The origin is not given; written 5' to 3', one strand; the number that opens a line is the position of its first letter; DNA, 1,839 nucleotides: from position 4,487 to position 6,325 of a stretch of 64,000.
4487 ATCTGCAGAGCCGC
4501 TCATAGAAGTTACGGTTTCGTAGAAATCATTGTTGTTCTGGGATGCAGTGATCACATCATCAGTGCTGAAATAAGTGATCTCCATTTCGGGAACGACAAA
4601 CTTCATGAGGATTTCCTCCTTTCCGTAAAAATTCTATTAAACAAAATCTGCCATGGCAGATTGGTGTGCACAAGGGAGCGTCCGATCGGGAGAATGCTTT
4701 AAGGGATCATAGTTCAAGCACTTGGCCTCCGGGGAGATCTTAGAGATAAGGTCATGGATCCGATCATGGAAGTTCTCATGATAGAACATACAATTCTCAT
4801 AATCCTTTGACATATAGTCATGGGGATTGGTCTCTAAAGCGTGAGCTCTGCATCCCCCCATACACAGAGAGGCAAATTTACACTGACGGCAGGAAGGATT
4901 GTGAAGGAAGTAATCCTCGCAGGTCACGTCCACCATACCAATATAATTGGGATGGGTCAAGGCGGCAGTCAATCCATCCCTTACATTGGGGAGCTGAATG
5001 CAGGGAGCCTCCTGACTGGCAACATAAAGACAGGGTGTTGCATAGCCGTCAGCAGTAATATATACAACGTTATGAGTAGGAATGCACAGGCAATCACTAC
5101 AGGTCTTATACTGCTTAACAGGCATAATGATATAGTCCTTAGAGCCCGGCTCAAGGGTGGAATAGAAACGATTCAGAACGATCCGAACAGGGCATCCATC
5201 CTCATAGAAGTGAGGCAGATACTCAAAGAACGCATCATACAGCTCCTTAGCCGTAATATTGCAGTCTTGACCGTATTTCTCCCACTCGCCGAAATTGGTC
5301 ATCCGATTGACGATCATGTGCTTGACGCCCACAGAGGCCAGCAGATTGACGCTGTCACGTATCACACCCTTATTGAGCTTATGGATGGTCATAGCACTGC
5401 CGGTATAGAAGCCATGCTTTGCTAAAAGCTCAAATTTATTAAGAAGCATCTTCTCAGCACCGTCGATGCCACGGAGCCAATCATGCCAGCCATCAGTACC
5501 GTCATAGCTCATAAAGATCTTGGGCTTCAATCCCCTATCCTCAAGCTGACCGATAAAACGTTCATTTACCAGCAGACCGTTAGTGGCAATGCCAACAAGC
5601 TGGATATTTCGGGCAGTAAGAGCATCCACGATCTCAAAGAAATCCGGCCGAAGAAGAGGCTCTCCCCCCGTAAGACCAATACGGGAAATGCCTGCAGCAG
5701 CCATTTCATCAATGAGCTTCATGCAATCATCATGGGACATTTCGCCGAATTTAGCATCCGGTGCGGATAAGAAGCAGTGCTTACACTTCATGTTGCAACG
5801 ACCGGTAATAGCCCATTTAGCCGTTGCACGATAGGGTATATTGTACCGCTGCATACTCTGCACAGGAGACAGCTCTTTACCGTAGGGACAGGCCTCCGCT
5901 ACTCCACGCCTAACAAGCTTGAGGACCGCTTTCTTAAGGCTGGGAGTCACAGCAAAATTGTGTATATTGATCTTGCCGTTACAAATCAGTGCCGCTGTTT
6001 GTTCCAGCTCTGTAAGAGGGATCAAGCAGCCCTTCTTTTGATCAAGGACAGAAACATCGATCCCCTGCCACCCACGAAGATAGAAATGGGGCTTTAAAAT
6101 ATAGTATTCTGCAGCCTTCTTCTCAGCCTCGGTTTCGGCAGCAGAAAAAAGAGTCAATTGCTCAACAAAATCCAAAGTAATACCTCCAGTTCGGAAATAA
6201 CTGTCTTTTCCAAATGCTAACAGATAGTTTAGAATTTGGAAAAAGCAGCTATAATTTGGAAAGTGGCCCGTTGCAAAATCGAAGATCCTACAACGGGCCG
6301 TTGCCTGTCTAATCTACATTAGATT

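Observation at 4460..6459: Candidate undescribed RiPP system: radical SAM/SPASM maturase flanked by two paralogous precursor peptides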

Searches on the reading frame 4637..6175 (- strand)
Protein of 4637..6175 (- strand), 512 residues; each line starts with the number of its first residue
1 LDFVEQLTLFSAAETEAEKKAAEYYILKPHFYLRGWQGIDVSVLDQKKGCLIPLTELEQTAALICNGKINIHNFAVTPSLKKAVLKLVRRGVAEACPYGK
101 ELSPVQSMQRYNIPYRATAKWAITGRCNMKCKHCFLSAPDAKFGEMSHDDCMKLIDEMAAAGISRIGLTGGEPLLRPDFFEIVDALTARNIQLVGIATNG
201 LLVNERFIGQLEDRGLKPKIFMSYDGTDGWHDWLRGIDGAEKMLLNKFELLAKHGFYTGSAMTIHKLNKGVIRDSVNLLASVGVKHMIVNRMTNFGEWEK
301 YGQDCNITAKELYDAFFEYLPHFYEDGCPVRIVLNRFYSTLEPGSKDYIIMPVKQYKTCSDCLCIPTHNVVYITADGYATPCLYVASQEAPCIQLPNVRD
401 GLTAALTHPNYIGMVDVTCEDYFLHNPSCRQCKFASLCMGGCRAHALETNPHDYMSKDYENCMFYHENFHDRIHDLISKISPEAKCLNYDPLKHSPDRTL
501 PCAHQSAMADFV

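Call 3: search_protein_families(library=ncbifam, proteins=[window:4637-6175:-], max_evalue=1)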
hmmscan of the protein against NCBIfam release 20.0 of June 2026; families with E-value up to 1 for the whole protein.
window:4637-6175:- (512 aa): 80 families (the best 25 are shown)
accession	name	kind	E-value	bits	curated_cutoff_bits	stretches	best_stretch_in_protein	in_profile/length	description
TIGR04051.1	rSAM_NirJ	equivalog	3e-28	98.8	515.45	1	121-296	6-180/354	heme d1 biosynthesis radical SAM protein NirJ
TIGR04347.1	pseudo_SAM_Halo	equivalog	1.4e-27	97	525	1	118-290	39-210/390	TIGR04347 family pseudo-SAM/SPASM protein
TIGR04545.1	rSAM_ahbD_hemeb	equivalog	4.3e-27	95.4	500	1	120-458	3-332/339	heme b synthase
TIGR04546.1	rSAM_ahbC_deAc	equivalog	1.6e-25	89.8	650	1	98-287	19-208/390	12,18-didecarboxysiroheme deacetylase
TIGR04054.1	rSAM_NirJ1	equivalog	1.2e-24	86.7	650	1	120-287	39-205/387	putative heme d1 biosynthesis radical SAM protein NirJ1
TIGR04103.1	rSAM_nif11_3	equivalog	1.4e-24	86.4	725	2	118-272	6-158/412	nif11-class peptide radical SAM maturase 3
TIGR04055.1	rSAM_NirJ2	equivalog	3.3e-23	82.7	500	2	120-284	3-166/326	putative heme d1 biosynthesis radical SAM protein NirJ2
NF045574.1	sacti_mat_StsB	exception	1.7e-22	79.9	625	2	114-287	93-264/466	StsB family radical SAM/SPASM domain sactipeptide maturase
TIGR04250.1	SCM_rSAM_ScmE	equivalog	1.9e-22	79.6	400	1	122-448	8-333/358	SynChlorMet cassette radical SAM/SPASM protein ScmE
TIGR04251.1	SCM_rSAM_ScmF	equivalog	5.7e-22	78.6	400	1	122-292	9-182/353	SynChlorMet cassette radical SAM/SPASM protein ScmF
TIGR02668.1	moaA_archaeal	equivalog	9.1e-22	77.4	325.25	1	121-390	14-273/303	GTP 3',8-cyclase MoaA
TIGR04053.2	TIGR04053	equivalog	6.2e-21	75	395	1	120-294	11-188/366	TIGR04053 family radical SAM/SPASM domain-containing protein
TIGR04303.1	GeoRSP_rSAM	equivalog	6.6e-21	75.2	400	1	118-289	6-174/325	GeoRSP system radical SAM/SPASM protein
TIGR03962.1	mycofact_rSAM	equivalog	7.5e-21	74.7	265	1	120-309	15-202/339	mycofactocin radical SAM maturase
NF050035.1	rSAM_WgK_link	exception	8.9e-21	74.3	650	1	120-298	12-190/367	radical SAM/SPASM peptide maturase WgkB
TIGR04403.1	rSAM_skfB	equivalog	4.2e-19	68.6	300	2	113-283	102-268/402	sporulation killing factor system radical SAM maturase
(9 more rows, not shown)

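Call 4: search_protein_families(library=pfam, proteins=[window:4637-6175:-], max_evalue=1)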
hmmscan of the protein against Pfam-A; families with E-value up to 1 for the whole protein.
window:4637-6175:- (512 aa): 5 families
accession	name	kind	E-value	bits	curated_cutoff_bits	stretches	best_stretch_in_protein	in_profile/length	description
PF04055.27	Radical_SAM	-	8.1e-19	68.8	29.5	1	123-278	3-165/166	Radical SAM superfamily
PF13353.11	Fer4_12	-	0.00012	22.9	22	1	126-200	14-91/137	4Fe-4S single cluster domain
PF13186.11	SPASM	-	0.0064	17.2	21.5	1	368-433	5-67/67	Iron-sulfur cluster-binding domain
PF10244.14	MRP-L51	-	0.19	12.3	25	0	232-269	42-79/93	Mitochondrial ribosomal subunit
PF04057.18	Rep-A_N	-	0.25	11.8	26.7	1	235-294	27-86/101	Replication factor-A protein 1, N-terminal domain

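Call 5: find_homologous_proteins(query=window:4637-6175:-, max_evalue=1e-10)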
Query window:4637-6175:- (512 aa): 429 proteins with E <= 1e-10 among 8000 candidates; the best 120 are listed.
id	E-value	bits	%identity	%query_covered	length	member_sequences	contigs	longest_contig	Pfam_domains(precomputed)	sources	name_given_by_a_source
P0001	0.0e+0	1065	86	100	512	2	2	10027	PF04055.28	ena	-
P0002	0.0e+0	1063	85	100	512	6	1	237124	PF04055.28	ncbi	-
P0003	0.0e+0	1046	84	100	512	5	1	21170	PF04055.28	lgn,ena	-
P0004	0.0e+0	1045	83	100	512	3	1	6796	PF04055.28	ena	-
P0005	3.6e-294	994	80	100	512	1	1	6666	PF04055.28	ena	-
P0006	6.5e-289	977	79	100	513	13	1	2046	PF04055.28,PF13353.12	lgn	-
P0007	9.0e-289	976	78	100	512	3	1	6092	PF04055.28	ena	-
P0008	2.1e-274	929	78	96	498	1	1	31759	PF04055.28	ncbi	-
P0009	4.4e-269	911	75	96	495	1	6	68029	PF04055.28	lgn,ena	-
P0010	2.1e-268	909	76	96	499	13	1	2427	PF04055.28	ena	-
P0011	3.8e-250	849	70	96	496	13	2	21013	PF04055.28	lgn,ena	-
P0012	1.9e-215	734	62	96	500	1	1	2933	PF04055.28,PF13353.12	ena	-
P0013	3.6e-214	730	61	96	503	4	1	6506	PF04055.28,PF13353.12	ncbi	-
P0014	1.4e-212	725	61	96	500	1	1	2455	PF04055.28,PF13353.12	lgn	-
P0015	7.8e-179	613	77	63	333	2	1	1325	-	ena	-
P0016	1.2e-152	527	49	91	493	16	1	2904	PF04055.28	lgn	-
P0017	3.4e-152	526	49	95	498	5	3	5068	PF04055.28,PF13353.12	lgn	-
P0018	4.2e-139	482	45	93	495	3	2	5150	PF13186.12,PF04055.28,PF13353.12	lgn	-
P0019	1.9e-138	480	46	91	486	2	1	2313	PF04055.28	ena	-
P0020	2.4e-136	473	45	92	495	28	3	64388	PF13186.12,PF04055.28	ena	-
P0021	1.2e-132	461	42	95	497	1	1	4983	PF04055.28,PF13353.12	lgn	-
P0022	1.9e-132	460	47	85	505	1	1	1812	PF13186.12,PF04055.28,PF13353.12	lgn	-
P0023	2.1e-132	460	46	89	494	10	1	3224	PF04055.28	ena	-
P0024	1.0e-129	451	44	95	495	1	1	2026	PF04055.28,PF13353.12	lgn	-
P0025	5.0e-129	449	43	91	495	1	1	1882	PF13186.12,PF04055.28,PF13353.12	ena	-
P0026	1.2e-127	445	41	95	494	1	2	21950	PF04055.28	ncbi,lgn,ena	-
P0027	6.4e-121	422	42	91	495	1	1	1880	PF04055.28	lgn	-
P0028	2.6e-120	420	42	94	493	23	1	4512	PF04055.28,PF13353.12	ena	-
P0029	2.8e-120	420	41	95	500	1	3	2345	PF13186.12,PF04055.28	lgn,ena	-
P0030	4.2e-119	416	40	95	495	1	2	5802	PF04055.28,PF13353.12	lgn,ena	-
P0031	5.0e-119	416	41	95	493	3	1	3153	PF04055.28,PF13353.12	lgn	-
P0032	1.1e-117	412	41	95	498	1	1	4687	PF04055.28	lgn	-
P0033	4.0e-117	410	43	83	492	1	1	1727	PF04055.28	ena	-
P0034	3.5e-116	407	40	94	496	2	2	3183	PF13186.12,PF04055.28,PF13353.12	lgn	-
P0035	4.8e-116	406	44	83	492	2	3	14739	PF04055.28,PF13353.12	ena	-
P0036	2.3e-115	404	40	90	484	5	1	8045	PF04055.28,PF13353.12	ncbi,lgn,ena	-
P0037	1.6e-114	401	39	90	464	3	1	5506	PF04055.28,PF13353.12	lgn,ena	-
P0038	1.1e-113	398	39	91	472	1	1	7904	PF04055.28,PF13353.12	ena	-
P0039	4.2e-113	397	40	92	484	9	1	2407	PF04055.28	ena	-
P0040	6.0e-113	396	40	91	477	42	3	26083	PF04055.28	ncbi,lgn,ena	-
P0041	6.9e-112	393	38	90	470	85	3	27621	PF04055.28,PF13353.12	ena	-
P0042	8.3e-112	392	39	92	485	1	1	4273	PF04055.28,PF13353.12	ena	-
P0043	8.5e-112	392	39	92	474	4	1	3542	PF04055.28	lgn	-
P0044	2.8e-111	391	39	90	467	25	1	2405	PF04055.28,PF13353.12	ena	-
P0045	1.3e-110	388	38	90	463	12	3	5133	PF04055.28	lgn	-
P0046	4.4e-110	387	40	90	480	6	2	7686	PF04055.28,PF13353.12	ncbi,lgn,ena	-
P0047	7.7e-110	386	38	94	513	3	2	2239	PF04055.28,PF13353.12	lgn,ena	-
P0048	1.1e-109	385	41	88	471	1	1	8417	PF04055.28,PF13353.12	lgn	-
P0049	1.2e-109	385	38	90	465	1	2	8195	PF04055.28,PF13353.12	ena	-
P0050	1.4e-109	385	39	94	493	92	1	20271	PF04055.28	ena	-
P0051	1.6e-109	385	41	88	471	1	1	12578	PF04055.28,PF13353.12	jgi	jgi:radical SAM protein with 4Fe4S-binding SPASM domain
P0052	2.3e-109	384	38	90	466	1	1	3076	PF04055.28,PF13353.12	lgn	-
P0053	2.4e-109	384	39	90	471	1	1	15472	PF04055.28,PF13353.12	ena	-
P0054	3.9e-109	383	38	89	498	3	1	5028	PF04055.28,PF13353.12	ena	-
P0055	5.9e-109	383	38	90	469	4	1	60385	PF04055.28,PF13353.12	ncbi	-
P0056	6.1e-109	383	39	90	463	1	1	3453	PF04055.28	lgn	-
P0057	6.4e-109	383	39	89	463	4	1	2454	PF04055.28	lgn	-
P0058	1.0e-108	382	38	90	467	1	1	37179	PF04055.28,PF13353.12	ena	-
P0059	1.0e-108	382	38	90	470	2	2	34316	PF04055.28,PF13353.12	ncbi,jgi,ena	-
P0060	1.5e-108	382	38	90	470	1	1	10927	PF04055.28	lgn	-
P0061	1.8e-108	381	37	90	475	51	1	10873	PF04055.28,PF13353.12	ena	-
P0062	2.2e-108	381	38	90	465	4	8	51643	PF04055.28,PF13353.12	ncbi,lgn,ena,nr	ncbi:MAG: radical SAM protein [Clostridia bacterium]|nr:radical SAM protein [Clostridia bacterium]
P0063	2.3e-108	381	39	90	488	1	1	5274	PF04055.28,PF13353.12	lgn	-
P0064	2.3e-108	381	39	90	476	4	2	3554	PF04055.28,PF13353.12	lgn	-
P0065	3.0e-108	381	39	91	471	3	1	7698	PF04055.28,PF13353.12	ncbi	-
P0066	3.7e-108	380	38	90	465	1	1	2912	PF04055.28,PF13353.12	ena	-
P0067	3.8e-108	380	39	89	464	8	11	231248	PF04055.28,PF13353.12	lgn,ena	-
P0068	4.8e-108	380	38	90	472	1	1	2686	PF04055.28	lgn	-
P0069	5.9e-108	380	37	90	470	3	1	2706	PF04055.28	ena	-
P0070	6.2e-108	380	38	89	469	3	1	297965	PF04055.28,PF13353.12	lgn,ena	-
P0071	7.5e-108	379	38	89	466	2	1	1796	PF04055.28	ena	-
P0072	9.8e-108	379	40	88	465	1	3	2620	PF04055.28,PF13353.12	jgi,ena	-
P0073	2.0e-107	378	39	90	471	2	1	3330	PF04055.28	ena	-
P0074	2.5e-107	378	39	91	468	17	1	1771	PF04055.28,PF13353.12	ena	-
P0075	2.9e-107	377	38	91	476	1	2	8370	PF04055.28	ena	-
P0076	3.4e-107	377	39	89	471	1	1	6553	PF04055.28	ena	-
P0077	3.6e-107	377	37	90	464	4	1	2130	PF04055.28,PF13353.12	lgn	-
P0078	3.8e-107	377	38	90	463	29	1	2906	PF04055.28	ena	-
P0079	4.3e-107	377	38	89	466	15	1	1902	PF04055.28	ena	-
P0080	6.5e-107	376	38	91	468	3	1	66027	PF04055.28,PF13353.12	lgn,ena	-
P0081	7.2e-107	376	39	90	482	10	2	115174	PF13186.12,PF04055.28,PF13353.12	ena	-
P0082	7.6e-107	376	38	90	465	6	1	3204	PF04055.28,PF13353.12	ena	-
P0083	1.0e-106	375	38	90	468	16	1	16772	PF04055.28,PF13353.12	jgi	-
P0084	1.2e-106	375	38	89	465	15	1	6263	PF04055.28,PF13353.12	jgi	-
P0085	1.4e-106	375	37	90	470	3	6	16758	PF04055.28,PF13353.12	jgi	jgi:radical SAM protein with 4Fe4S-binding SPASM domain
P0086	1.7e-106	375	37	90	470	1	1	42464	PF04055.28,PF13353.12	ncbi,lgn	-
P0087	1.8e-106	375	37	90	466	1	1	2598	PF04055.28,PF13353.12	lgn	-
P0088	2.5e-106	374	36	90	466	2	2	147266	PF04055.28,PF13353.12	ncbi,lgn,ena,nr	ncbi:MAG: radical SAM protein [Lachnospiraceae bacterium]|nr:radical SAM protein [Lachnospiraceae ba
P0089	4.2e-106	373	37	90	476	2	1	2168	PF04055.28,PF13353.12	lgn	-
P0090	1.1e-105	372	37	91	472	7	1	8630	PF04055.28,PF13353.12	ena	-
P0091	1.4e-105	372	39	89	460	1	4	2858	PF04055.28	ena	-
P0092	2.0e-105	371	37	89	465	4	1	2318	PF04055.28,PF13353.12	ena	-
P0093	2.1e-105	371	38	91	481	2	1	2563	PF04055.28,PF13353.12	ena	-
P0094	2.7e-105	371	37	90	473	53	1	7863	PF04055.28,PF13353.12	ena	-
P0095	3.0e-105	371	38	89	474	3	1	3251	PF04055.28,PF13353.12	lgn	-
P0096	3.2e-105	371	37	91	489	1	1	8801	PF04055.28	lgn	-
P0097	3.9e-105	370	37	89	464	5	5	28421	PF04055.28,PF13353.12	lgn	-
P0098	8.5e-105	369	37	91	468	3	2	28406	PF04055.28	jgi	-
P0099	9.2e-105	369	38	92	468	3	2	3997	PF04055.28,PF13353.12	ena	-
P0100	1.2e-104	369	39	90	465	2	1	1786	PF04055.28,PF13353.12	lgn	-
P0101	1.3e-104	369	37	90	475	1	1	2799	PF04055.28,PF13353.12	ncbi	-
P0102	1.3e-104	369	38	88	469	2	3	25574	PF04055.28,PF13353.12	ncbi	-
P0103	1.5e-104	368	37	90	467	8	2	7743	PF04055.28,PF13353.12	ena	-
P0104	1.7e-104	368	37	90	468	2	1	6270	PF04055.28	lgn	-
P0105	2.1e-104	368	37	90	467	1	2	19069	PF04055.28,PF13353.12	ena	-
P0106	2.1e-104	368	38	89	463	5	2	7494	PF04055.28,PF13353.12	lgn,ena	-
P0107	2.2e-104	368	38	90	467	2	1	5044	PF04055.28,PF13353.12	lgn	-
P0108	2.6e-104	368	37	90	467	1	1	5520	PF04055.28,PF13353.12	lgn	-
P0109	2.7e-104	368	37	90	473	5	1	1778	PF04055.28,PF13353.12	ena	-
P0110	3.1e-104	367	37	91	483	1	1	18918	PF04055.28,PF13353.12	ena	-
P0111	3.6e-104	367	38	91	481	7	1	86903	PF04055.28,PF13353.12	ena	-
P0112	4.7e-104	367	39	89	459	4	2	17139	PF04055.28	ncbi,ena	-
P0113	7.9e-104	366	39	90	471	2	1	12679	PF04055.28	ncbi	-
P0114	8.4e-104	366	37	90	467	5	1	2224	PF04055.28,PF13353.12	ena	-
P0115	8.6e-104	366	37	90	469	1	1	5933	PF04055.28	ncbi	-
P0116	9.9e-104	366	37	90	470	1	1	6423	PF04055.28,PF13353.12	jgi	-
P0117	1.1e-103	365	39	88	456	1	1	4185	PF04055.28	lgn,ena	-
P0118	1.4e-103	365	39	88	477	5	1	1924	PF13186.12,PF04055.28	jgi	jgi:radical SAM protein with 4Fe4S-binding SPASM domain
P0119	1.9e-103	365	37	90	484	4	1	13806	PF04055.28,PF13353.12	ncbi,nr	ncbi:MAG: radical SAM protein [Oscillospiraceae bacterium]|nr:radical SAM protein [Oscillospiraceae 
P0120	2.0e-103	365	37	90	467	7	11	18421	PF04055.28,PF13353.12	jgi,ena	-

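Call 7: search_solved_structures(query=window:4637-6175:-, max_evalue=0.001, show_alignments=1)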
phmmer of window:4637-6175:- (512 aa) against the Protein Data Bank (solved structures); distinct sequences matched with E-value up to 0.001: 19.
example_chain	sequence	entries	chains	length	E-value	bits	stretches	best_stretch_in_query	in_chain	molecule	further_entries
6efn_A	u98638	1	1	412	3.2e-17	65.3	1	121-286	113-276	Sporulation killing factor maturation protein SkfB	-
8wm2_A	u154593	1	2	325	8.3e-11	44.1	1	120-217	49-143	Fe-S radical SAM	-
2fb2_A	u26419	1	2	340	6.3e-09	37.9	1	114-229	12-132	Molybdenum cofactor biosynthesis protein A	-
1tv7_A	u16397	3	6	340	6.7e-09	37.8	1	120-228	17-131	Molybdenum cofactor biosynthesis protein A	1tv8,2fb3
7tol_A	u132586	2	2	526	1.1e-08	37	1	93-228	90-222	glycerol dibiphytanyl glycerol tetraether - macrocyclic archaeol synthase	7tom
6c8v_A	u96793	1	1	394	5.3e-08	34.8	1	122-298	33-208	Coenzyme PQQ synthesis protein E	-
7vob_C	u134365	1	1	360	1.8e-07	33.1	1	126-239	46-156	Cytosylglucuronate decarboxylase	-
7voc_C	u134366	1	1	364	1.8e-07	33.1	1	126-239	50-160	Cytosylglucuronate decarboxylase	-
9dfu_A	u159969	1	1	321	3.6e-07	32.1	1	118-209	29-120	Radical SAM core domain-containing protein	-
9dfn_A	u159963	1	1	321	3.6e-07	32.1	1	118-209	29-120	Radical SAM core domain-containing protein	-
9dgw_A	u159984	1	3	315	3.8e-07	32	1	119-209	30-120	Radical SAM core domain-containing protein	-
9dfw_A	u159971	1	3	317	3.9e-07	32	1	119-209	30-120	Radical SAM core domain-containing protein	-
6b4c_A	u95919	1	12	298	4.7e-07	31.7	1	120-209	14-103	Viperin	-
7n7i_A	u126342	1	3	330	5.3e-07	31.5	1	120-209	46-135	Viperin-like enzyme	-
4k36_A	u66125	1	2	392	4.1e-06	28.6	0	125-232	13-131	Anaerobic sulfatase-maturating enzyme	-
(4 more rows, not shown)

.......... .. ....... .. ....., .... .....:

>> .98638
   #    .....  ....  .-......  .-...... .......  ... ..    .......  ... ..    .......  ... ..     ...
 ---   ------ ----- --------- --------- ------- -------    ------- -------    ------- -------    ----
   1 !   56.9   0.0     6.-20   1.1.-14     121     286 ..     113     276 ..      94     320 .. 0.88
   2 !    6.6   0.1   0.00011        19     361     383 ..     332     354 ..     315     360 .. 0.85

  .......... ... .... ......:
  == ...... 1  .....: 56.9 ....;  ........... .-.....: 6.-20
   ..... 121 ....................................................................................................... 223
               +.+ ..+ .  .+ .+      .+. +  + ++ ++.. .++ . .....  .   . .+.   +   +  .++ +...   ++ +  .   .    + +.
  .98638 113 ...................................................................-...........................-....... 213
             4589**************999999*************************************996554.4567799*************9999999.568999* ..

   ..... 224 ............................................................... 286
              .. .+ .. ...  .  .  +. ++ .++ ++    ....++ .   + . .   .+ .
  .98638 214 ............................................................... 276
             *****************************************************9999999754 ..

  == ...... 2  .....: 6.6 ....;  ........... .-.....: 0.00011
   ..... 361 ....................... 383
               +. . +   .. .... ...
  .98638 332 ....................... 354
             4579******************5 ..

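Call 8: find_related_loci(query=A1, collection=genome_contigs, flank=4000)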
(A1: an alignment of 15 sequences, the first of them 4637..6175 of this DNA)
Query A1 (512 aa) in genome_contigs; peptide patterns used: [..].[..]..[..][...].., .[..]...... (x = any residue, [..] = any of these).
574 stretches matched a pattern; 501 encode a relative of the query (tblastn E <= 1e-3); the best 80 are kept; 80 distinct loci.
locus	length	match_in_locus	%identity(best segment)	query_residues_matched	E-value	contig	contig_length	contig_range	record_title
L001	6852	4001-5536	90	1-512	0e+0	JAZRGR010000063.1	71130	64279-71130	MAG: Faecousia sp. isolate T1900045488_YK20190182.MAGScoT_cleanbin_000022 SGB_7361_k141_1749129, whole genome shotgun se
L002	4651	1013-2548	84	1-512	0e+0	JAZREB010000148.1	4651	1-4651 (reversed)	MAG: Faecousia sp. isolate T1900045501_YK20190195.MAGScoT_cleanbin_000033 SGB_7501_k141_523345, whole genome shotgun seq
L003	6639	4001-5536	78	1-512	0e+0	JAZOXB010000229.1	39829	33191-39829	MAG: Faecousia sp. isolate T1900045516_YK20190210.MAGScoT_cleanbin_000039 SGB_7613_k141_981657, whole genome shotgun seq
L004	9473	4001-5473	70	1-491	0e+0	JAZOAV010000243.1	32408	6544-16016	MAG: Faecousia sp. isolate T1900044760_TS20190226.MAGScoT_cleanbin_000032 SGB_2353_k141_2057003, whole genome shotgun se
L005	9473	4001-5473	78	1-491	0e+0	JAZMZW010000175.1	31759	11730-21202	MAG: Faecousia sp. isolate T1900044749_TS20190415.MAGScoT_cleanbin_000029 SGB_2164_k141_1631641, whole genome shotgun se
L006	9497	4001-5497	44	18-511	8e-140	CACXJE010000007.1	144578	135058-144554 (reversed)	MAG: Ruminococcaceae bacterium isolate RUG11311 genome assembly, contig: RUG11311_asm_7, whole genome shotgun sequence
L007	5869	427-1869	41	4-488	4e-130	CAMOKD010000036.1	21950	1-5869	MAG: uncultured Clostridia bacterium isolate SRR873601_bin.87_metaWRAP_v1.3_MAG genome assembly, contig: NODE_6286_lengt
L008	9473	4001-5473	76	3-493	0e+0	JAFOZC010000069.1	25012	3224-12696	MAG: Oscillospiraceae bacterium isolate RGIG930 Dairy_cattle_Rectum-4__c189561, whole genome shotgun sequence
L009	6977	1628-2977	42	36-488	2e-117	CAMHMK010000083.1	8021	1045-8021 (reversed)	MAG: uncultured Clostridia bacterium isolate SRR11784279_bin.64_metaWRAP_v1.3_MAG genome assembly, contig: ERZ12202740.1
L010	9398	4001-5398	40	24-487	3e-113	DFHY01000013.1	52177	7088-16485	MAG TPA_asm: Lachnospiraceae bacterium UBA3711 UBA3711_contig_17728, whole genome shotgun sequence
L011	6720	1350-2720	39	24-479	2e-113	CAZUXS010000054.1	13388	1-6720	MAG TPA_asm: uncultured Lachnospiraceae bacterium isolate SRP222552_co1_206 genome assembly, contig: NODE_3641_length_13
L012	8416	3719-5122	38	19-486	4e-113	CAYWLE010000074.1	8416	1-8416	MAG TPA_asm: uncultured Oscillospiraceae bacterium isolate SRP350583_co1_410 genome assembly, contig: NODE_13848_length_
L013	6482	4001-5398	39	24-487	2e-112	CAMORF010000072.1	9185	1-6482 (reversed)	MAG: uncultured Clostridia bacterium isolate SRR873606_bin.72_metaWRAP_v1.3_MAG genome assembly, contig: NODE_19405_leng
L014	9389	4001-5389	38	24-485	2e-112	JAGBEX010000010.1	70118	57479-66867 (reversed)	MAG: Clostridia bacterium isolate RGIG9056 Water_deer_Rectum-4__c4581, whole genome shotgun sequence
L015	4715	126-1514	39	24-485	4e-113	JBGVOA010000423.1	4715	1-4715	MAG: Christensenellales bacterium isolate fecal_MAG_221 fecal_MAG_221_contig_0423, whole genome shotgun sequence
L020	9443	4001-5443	39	7-488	4e-111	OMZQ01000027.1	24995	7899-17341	uncultured Clostridiales bacterium isolate RUG104 genome assembly, contig: scaffold_1548, whole genome shotgun sequence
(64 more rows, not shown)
